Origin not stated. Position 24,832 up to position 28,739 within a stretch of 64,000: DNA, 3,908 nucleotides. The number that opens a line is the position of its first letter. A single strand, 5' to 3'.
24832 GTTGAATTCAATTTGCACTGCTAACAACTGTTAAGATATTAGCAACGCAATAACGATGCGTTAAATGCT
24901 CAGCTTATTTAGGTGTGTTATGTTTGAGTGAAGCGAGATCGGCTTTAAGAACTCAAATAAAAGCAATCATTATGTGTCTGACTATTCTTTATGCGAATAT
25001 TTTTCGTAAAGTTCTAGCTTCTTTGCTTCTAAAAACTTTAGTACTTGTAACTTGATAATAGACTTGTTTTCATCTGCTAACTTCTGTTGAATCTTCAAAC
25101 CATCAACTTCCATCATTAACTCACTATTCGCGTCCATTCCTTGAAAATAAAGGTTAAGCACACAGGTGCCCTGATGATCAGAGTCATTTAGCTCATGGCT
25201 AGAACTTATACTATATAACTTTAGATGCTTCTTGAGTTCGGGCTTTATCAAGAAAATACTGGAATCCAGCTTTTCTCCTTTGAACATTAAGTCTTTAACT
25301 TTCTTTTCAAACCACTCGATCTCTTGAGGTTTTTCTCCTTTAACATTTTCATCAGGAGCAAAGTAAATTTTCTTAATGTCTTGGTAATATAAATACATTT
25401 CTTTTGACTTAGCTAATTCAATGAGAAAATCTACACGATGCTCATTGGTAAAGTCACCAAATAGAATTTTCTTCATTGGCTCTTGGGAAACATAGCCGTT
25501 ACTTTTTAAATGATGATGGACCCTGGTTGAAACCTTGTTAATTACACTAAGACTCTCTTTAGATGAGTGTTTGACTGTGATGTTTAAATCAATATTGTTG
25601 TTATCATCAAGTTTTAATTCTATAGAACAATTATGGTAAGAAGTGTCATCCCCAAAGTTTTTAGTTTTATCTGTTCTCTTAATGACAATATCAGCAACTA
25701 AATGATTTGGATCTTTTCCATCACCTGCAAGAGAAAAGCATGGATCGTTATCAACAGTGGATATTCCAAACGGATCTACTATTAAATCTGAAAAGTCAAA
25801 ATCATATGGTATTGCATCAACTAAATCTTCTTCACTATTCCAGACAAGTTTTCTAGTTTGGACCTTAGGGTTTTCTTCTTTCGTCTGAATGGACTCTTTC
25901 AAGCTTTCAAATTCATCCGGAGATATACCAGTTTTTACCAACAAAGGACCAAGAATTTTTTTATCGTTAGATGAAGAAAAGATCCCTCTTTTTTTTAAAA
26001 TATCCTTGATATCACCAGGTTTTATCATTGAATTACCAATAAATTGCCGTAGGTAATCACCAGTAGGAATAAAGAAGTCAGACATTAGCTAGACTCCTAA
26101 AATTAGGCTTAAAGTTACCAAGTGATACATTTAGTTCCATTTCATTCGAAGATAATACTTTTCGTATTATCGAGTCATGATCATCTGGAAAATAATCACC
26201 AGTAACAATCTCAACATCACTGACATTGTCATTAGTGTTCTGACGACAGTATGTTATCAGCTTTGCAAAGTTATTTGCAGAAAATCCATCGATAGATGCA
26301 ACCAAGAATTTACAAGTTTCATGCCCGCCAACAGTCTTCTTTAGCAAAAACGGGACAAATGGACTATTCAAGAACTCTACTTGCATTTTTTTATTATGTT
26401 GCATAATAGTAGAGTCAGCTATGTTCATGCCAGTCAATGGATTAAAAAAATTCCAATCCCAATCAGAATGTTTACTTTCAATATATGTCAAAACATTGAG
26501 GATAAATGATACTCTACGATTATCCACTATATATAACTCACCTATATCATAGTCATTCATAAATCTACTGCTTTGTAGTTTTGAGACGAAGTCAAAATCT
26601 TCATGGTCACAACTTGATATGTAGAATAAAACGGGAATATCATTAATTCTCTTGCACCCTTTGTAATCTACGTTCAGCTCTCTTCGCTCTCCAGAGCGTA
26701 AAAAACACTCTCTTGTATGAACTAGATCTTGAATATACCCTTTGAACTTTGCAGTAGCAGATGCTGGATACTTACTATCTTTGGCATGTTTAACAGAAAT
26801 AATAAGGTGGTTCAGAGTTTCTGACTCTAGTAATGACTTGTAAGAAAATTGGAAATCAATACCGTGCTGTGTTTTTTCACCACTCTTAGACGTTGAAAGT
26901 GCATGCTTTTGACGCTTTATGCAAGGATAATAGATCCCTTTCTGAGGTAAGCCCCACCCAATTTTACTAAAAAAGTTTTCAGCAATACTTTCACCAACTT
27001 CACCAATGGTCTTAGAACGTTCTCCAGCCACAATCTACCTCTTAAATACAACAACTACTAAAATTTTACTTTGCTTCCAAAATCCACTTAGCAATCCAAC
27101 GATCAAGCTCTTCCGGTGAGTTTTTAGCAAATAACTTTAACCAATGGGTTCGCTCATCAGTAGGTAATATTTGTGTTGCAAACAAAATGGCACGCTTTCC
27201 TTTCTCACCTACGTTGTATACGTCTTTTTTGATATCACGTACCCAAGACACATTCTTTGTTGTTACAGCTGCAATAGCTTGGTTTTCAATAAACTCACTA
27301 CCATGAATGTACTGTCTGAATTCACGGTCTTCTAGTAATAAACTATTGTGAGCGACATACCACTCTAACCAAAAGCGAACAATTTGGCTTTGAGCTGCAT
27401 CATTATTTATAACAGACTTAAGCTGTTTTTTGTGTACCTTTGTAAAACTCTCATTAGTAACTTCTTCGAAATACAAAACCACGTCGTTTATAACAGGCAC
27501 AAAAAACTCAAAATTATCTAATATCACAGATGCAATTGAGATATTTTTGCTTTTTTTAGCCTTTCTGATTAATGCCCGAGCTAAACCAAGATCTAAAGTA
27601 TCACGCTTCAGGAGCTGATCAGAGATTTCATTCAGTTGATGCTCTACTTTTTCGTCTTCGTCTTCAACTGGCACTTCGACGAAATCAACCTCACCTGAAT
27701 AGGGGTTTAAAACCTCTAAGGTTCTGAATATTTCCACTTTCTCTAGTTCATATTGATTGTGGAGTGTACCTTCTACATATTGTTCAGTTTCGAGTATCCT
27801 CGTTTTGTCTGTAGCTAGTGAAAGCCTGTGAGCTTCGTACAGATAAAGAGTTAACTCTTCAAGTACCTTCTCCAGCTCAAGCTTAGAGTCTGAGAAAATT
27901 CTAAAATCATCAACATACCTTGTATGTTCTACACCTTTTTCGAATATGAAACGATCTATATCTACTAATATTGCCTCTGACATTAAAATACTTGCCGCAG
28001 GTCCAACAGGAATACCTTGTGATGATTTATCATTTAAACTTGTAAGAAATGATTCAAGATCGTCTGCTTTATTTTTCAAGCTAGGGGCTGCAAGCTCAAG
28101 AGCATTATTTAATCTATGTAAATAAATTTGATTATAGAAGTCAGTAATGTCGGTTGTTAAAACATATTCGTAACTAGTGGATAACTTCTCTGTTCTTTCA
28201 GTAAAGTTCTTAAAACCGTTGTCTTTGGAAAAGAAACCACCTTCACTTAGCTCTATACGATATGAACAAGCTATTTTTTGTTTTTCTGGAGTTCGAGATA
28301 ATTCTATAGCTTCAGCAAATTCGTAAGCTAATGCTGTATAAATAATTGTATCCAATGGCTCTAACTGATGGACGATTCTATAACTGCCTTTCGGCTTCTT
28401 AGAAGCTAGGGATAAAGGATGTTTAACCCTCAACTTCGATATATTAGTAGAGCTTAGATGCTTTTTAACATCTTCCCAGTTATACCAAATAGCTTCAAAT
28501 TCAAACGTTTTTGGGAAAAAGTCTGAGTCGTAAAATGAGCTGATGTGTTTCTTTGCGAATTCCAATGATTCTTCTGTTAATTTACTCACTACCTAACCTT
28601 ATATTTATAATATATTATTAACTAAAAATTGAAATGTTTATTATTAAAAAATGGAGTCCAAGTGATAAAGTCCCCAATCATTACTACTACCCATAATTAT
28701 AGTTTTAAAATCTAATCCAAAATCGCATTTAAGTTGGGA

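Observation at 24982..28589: Candidate new defence system: UG/Abi-type reverse transcriptase in one operon with a GAPS4-like nuclease pair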

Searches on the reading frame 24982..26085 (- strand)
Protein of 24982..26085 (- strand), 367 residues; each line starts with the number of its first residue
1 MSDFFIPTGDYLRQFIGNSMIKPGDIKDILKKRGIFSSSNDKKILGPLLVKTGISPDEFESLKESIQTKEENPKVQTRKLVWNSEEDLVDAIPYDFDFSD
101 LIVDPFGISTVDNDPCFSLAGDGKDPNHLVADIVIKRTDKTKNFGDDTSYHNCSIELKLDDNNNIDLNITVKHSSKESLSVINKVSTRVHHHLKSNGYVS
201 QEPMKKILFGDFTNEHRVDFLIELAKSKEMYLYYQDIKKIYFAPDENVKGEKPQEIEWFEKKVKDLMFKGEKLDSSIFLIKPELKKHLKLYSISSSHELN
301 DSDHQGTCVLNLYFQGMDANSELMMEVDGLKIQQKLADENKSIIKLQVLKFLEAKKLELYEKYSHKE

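Call 3: search_protein_families(library=pfam, proteins=[window:24982-26085:-], max_evalue=0.01)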
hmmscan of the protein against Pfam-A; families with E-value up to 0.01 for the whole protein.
window:24982-26085:- (367 aa): 0 families

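Call 4: search_protein_families(library=padloc, proteins=[window:24982-26085:-], max_evalue=0.01)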
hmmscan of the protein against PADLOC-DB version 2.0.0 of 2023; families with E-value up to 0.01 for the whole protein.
window:24982-26085:- (367 aa): 0 families

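Call 21: search_protein_families(library=ncbifam, proteins=[window:24982-26085:-], max_evalue=0.01)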
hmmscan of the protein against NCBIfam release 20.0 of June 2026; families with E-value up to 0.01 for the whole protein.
window:24982-26085:- (367 aa): 1 family
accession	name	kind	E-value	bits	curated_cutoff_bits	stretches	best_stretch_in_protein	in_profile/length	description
NF047934.1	antiphage_GapS4b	subfamily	9.2e-110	366.8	300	1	6-360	1-355/355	GapS4b family protein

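Call 22: find_homologous_proteins(query=window:24982-26085:-, max_evalue=0.001)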
Query window:24982-26085:- (367 aa): 38 proteins with E <= 0.001 among 3345 candidates.
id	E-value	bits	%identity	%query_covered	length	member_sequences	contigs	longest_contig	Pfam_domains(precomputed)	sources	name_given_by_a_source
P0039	4.5e-222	755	93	100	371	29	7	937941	PF26110.2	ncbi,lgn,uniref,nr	ncbi:hypothetical protein RB979_001389 [Vibrio alginolyticus]|uniref:GapS4b family protein n=1 Tax=V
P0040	5.4e-198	675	81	100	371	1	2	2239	PF26110.2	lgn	-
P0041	2.4e-197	673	82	100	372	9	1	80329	PF26110.2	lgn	-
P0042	1.7e-192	657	78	100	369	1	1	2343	PF26110.2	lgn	-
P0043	1.9e-165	568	70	99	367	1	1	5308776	PF26110.2,PF19184.6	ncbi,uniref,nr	ncbi:hypothetical protein [Paraglaciecola sp. L3A3]|uniref:GapS4b family protein n=1 Tax=Paraglaciec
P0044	2.3e-162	558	67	100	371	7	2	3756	PF26110.2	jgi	jgi:hypothetical protein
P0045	4.0e-162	557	69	98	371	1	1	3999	PF26110.2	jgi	jgi:hypothetical protein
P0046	7.9e-162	556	69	98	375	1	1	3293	PF26110.2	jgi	jgi:hypothetical protein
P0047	1.9e-161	555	66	100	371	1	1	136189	PF26110.2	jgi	-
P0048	2.6e-161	555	67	100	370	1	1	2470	PF26110.2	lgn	-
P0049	6.1e-161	553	67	99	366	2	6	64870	PF26110.2,PF19184.6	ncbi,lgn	-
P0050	1.5e-159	549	64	100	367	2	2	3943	PF26110.2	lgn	-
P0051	1.1e-158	546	64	100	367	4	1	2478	PF26110.2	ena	-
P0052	1.3e-158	546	65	99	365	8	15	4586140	PF26110.2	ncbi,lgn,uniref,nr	ncbi:GapS4b family protein [Aeromonas caviae]|uniref:GapS4b family protein n=1 Tax=Aeromonas caviae 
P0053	2.0e-158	545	67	100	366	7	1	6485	PF26110.2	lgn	-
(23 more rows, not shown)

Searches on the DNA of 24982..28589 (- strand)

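Call 15: search_dna_similar(query=window:24982-28589:-, collection=ecoli_genomes, mode=near, max_rows=20)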
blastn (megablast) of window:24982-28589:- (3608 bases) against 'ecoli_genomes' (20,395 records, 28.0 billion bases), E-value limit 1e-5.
No match.

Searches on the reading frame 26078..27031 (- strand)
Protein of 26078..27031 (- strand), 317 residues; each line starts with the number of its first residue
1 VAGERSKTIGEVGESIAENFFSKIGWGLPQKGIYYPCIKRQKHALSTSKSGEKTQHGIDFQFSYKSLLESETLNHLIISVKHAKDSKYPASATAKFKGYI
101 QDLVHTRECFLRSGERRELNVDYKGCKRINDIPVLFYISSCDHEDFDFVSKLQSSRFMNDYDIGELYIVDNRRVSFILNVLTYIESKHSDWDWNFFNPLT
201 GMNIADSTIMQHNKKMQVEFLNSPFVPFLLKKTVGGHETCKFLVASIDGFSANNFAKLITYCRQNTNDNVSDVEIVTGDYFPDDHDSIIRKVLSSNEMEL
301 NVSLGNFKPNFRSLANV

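Call 3: search_protein_families(library=pfam, proteins=[window:26078-27031:-], max_evalue=0.01)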
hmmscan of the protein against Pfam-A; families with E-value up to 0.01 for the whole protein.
window:26078-27031:- (317 aa): 0 families

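Call 4: search_protein_families(library=padloc, proteins=[window:26078-27031:-], max_evalue=0.01)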
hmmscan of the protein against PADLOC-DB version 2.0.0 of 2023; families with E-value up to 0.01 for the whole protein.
window:26078-27031:- (317 aa): 0 families

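Call 20: find_homologous_proteins(query=window:26078-27031:-, max_evalue=0.001)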
Query window:26078-27031:- (317 aa): 35 proteins with E <= 0.001 among 536 candidates.
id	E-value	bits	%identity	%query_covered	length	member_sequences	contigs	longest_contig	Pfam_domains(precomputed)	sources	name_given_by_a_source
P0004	4.4e-214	727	100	100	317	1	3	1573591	PF26115.1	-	-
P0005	4.1e-196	668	92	100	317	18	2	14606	PF26115.1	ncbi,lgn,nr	ncbi:hypothetical protein LJK89_004803 [Vibrio parahaemolyticus]|nr:hypothetical protein [Vibrio par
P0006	7.6e-181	618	84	100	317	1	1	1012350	PF26115.1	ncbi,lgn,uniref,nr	ncbi:GapS4a family protein [Vibrio alginolyticus]|uniref:GapS4a family protein n=1 Tax=Vibrio algino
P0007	1.3e-169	581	79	100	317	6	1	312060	PF26115.1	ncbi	ncbi:hypothetical protein AB6D53_07745 [Vibrio splendidus]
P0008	2.6e-169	580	78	100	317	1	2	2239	PF26115.1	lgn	-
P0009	8.1e-165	565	76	100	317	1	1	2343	PF26115.1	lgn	-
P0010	1.9e-149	515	67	100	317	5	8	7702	PF26115.1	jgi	-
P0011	2.5e-146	505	67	100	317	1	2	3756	PF26115.1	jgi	jgi:hypothetical protein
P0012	1.1e-145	503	67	100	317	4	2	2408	PF26115.1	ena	-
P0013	1.6e-145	502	66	100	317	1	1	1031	PF26115.1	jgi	jgi:hypothetical protein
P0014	1.5e-144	499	66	100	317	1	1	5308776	PF26115.1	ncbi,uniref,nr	ncbi:hypothetical protein [Paraglaciecola sp. L3A3]|uniref:GapS4a family protein n=1 Tax=Paraglaciec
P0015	4.0e-144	498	66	100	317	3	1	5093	PF26115.1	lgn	-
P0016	1.2e-143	496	66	100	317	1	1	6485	PF26115.1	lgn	-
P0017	1.6e-143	496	66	100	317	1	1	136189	PF26115.1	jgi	-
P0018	1.7e-141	489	66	100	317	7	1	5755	PF26115.1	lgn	-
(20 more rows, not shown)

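Call 21: search_protein_families(library=ncbifam, proteins=[window:26078-27031:-], max_evalue=0.01)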
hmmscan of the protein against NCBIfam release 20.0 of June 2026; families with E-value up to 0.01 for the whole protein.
window:26078-27031:- (317 aa): 1 family
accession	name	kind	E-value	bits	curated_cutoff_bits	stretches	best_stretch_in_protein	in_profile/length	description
NF047933.1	antiphage_GapS4a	subfamily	3e-95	319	270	1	1-298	1-290/302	GapS4a family protein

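Call 31: find_encoding_contigs(protein=P0005, flank=6000, max_places=4)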
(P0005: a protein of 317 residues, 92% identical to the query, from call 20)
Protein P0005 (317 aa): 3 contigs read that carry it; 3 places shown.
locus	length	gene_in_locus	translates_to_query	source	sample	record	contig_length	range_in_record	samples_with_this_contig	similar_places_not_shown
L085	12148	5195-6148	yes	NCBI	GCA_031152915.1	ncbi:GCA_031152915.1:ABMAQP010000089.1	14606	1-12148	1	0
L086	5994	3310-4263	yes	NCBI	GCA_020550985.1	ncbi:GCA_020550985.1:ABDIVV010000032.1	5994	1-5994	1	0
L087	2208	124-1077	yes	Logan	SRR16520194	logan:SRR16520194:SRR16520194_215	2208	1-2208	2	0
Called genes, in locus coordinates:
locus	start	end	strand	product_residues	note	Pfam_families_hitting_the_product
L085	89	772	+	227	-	-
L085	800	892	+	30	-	-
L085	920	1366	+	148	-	-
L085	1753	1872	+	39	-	-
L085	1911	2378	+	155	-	PF00313:CSD, PF05901:Excalibur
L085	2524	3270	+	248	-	PF00795:CN_hydrolase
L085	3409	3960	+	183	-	-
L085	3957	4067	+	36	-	-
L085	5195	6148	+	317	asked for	PF26115:PDDEXK_GAPS4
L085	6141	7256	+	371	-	PF26110:GAPS4b_N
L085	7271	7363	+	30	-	-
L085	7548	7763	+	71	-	-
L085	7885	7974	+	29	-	-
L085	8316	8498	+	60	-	-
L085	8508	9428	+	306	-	PF14280:DUF4365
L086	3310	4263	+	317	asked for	PF26115:PDDEXK_GAPS4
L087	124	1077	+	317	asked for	PF26115:PDDEXK_GAPS4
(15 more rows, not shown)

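Call 32: find_encoding_contigs(protein=P0006, flank=6000, max_places=3)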
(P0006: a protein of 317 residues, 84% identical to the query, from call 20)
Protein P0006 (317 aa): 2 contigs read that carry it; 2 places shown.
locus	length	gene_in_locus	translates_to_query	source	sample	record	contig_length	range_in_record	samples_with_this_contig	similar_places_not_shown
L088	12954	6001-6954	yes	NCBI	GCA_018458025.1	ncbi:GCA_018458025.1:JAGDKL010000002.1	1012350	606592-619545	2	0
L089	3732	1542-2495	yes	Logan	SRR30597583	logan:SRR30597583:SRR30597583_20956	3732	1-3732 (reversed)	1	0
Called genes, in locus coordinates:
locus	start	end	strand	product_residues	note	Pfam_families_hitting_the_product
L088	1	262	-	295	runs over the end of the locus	PF00383:dCMP_cyt_deam_1, PF08211:dCMP_cyt_deam_2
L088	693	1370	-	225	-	PF04172:LrgB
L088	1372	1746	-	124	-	PF03788:LrgA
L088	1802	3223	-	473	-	PF00929:RNase_T, PF08411:ExoI_SH3, PF26016:ExoI_C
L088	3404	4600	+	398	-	PF13356:Arm-DNA-bind_3, PF14659:Phage_int_SAM_3 (weak), PF00589:Phage_integrase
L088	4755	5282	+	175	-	-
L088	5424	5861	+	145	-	-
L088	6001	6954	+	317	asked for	PF26115:PDDEXK_GAPS4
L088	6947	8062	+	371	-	PF26110:GAPS4b_N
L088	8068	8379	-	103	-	-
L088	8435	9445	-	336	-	PF04245:NA37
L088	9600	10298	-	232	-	-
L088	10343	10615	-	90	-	-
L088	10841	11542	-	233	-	PF00717:Peptidase_S24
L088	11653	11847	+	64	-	PF15943:YdaS_toxin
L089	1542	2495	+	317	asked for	PF26115:PDDEXK_GAPS4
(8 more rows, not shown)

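Call 84: find_encoding_contigs(protein=P0004, flank=5000, max_places=5)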
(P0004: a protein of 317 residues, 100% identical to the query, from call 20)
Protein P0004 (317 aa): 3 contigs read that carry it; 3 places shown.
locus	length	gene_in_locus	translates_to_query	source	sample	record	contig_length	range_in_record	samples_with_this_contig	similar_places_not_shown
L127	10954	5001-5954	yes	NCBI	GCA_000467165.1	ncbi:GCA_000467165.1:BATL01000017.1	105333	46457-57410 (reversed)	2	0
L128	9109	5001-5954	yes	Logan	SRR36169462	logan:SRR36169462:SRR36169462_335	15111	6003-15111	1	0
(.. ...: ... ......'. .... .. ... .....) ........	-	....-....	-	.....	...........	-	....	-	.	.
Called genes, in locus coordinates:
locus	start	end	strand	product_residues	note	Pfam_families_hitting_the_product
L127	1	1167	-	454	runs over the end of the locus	PF02463:SMC_N (faint), PF13175:AAA_15, PF13304:AAA_21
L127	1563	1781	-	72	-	-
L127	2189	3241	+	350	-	PF11185:DUF2971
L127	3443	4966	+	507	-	PF00078:RVT_1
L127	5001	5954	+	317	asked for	PF26115:PDDEXK_GAPS4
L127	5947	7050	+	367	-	PF26110:GAPS4b_N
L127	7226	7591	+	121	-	-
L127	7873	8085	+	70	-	PF16080:Phage_holin_2_3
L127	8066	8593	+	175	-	PF00959:Phage_lysozyme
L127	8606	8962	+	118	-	PF10828:DUF2570 (weak)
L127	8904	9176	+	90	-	PF23793:LysC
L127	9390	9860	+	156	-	PF07278:DUF1441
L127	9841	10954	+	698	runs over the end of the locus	PF05876:GpA_ATPase, PF20454:GpA_nuclease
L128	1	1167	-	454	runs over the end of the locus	PF02463:SMC_N (faint), PF13175:AAA_15, PF13304:AAA_21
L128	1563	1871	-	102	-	-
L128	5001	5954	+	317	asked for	PF26115:PDDEXK_GAPS4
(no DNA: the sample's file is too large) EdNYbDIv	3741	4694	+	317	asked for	PF26115:PDDEXK_GAPS4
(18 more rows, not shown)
